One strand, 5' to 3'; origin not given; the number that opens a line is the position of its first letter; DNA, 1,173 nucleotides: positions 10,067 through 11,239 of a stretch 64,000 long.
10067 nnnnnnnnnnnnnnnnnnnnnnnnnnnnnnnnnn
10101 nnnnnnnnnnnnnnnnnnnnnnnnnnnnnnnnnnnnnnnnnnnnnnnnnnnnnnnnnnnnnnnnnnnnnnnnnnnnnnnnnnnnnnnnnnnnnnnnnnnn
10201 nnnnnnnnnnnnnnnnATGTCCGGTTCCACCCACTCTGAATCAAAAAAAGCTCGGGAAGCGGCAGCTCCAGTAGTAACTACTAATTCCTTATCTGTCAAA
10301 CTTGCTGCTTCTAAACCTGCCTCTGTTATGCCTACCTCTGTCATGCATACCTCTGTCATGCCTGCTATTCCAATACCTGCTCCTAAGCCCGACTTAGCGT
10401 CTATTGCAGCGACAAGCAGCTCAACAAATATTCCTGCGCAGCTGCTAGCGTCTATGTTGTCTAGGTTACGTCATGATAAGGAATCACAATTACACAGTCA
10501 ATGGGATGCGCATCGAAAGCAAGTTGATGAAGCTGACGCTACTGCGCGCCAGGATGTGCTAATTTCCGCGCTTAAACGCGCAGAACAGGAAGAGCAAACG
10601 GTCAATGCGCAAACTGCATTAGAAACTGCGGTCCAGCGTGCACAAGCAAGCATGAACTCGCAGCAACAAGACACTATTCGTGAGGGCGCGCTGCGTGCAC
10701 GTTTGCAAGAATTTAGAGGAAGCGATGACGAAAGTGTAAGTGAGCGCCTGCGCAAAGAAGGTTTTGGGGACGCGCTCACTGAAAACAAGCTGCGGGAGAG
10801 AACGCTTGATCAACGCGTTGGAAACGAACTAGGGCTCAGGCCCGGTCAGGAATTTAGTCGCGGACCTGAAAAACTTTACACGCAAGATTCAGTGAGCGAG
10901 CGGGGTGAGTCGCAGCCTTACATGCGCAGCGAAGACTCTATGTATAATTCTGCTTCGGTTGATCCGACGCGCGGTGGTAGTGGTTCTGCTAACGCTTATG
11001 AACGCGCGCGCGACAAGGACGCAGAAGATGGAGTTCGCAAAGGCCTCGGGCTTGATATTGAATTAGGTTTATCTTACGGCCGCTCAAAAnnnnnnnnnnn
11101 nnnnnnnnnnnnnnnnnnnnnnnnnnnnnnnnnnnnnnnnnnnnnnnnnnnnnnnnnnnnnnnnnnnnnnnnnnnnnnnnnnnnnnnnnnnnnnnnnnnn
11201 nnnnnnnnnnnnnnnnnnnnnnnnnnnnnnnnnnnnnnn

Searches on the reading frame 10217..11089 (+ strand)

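Call 3: search_protein_families(library=pfam, proteins=[window:10217-11089:+], max_evalue=1)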
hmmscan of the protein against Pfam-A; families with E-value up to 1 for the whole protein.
window:10217-11089:+ (291 aa): 2 families
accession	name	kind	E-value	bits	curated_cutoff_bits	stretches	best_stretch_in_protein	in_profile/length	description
PF09726.14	Macoilin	-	0.1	11.6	32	1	75-170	460-557/671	Macoilin family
PF25796.1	BREX_BrxC_4th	-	0.12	12.3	27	1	102-165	107-168/173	BREX ATP-binding protein BrxC 4th domain with six-stranded beta sheet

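Call 18: search_protein_families(library=ncbifam, proteins=[window:10217-11089:+], max_evalue=0.1)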
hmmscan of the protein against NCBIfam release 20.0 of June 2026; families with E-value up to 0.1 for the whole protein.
window:10217-11089:+ (291 aa): 0 families

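Call 40: search_protein_families(library=phrogs, proteins=[window:10217-11089:+], max_evalue=0.01)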
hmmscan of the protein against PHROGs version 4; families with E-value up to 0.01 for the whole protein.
window:10217-11089:+ (291 aa): 0 families

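Call 78: search_protein_families(library=padloc, proteins=[window:10217-11089:+], max_evalue=0.01)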
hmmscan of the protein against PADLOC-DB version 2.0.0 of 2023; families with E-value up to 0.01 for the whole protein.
window:10217-11089:+ (291 aa): 0 families
